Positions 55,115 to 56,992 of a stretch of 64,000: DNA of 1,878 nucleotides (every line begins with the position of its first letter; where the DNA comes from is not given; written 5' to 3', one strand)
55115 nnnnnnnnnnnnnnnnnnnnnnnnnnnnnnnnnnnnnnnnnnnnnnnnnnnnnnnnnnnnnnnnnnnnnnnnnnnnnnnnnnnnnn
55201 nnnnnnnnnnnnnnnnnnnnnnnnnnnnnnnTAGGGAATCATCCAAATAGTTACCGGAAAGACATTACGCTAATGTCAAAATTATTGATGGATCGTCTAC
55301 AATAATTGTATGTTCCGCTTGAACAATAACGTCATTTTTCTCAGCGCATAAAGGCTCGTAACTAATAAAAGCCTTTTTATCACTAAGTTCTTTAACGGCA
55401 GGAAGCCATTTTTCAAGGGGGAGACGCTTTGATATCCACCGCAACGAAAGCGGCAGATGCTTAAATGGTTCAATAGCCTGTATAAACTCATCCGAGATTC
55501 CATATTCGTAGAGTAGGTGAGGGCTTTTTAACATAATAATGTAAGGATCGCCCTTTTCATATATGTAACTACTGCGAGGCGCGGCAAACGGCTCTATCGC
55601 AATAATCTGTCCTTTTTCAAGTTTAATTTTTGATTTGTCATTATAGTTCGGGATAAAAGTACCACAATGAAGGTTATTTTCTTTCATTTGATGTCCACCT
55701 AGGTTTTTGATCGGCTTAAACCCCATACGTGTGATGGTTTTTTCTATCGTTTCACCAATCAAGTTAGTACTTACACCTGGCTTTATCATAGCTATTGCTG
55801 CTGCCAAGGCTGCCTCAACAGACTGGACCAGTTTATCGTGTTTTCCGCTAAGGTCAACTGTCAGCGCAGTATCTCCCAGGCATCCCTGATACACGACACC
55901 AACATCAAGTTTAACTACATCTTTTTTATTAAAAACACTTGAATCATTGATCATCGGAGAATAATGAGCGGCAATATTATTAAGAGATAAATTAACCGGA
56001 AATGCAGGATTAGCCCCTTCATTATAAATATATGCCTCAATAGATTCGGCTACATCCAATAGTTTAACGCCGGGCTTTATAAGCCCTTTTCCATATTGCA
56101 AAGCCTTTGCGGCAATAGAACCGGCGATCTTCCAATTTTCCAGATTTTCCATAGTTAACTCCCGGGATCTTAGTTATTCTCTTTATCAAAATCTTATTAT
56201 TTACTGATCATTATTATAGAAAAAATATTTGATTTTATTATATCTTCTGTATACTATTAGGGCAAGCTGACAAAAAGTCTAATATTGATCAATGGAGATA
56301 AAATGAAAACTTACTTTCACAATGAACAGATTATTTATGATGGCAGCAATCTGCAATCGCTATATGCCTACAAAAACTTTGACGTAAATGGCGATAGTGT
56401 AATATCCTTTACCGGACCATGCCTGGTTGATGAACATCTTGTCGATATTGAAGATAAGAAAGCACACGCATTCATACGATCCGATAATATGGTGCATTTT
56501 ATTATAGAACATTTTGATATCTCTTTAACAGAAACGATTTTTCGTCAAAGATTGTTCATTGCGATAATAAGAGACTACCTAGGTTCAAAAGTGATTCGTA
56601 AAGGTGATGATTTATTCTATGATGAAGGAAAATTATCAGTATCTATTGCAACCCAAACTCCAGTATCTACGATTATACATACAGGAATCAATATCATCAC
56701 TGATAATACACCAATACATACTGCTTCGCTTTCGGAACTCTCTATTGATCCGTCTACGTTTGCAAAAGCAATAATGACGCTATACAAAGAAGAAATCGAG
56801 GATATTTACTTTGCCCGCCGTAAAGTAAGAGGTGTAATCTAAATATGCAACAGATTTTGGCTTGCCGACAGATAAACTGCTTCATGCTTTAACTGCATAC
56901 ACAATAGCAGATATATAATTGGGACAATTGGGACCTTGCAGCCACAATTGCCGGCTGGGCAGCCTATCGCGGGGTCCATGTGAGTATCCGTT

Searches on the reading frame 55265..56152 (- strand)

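Call 8: search_protein_families(library=pfam, proteins=[window:55265-56152:-], max_evalue=0.001)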
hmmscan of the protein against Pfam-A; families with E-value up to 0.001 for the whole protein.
window:55265-56152:- (295 aa): 1 family
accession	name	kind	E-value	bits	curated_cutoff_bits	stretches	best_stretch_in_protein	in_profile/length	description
PF00557.29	Peptidase_M24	-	3.8e-32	112.2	23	1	7-199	3-192/208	Metallopeptidase family M24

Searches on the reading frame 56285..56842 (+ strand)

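Call 8: search_protein_families(library=pfam, proteins=[window:56285-56842:+], max_evalue=0.001)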
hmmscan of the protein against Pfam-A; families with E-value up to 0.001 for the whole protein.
window:56285-56842:+ (185 aa): 1 family
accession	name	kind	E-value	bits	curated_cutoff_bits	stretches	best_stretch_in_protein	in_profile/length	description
PF04017.17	DUF366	-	6.4e-63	212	29.9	1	7-182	1-184/184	Domain of unknown function (DUF366)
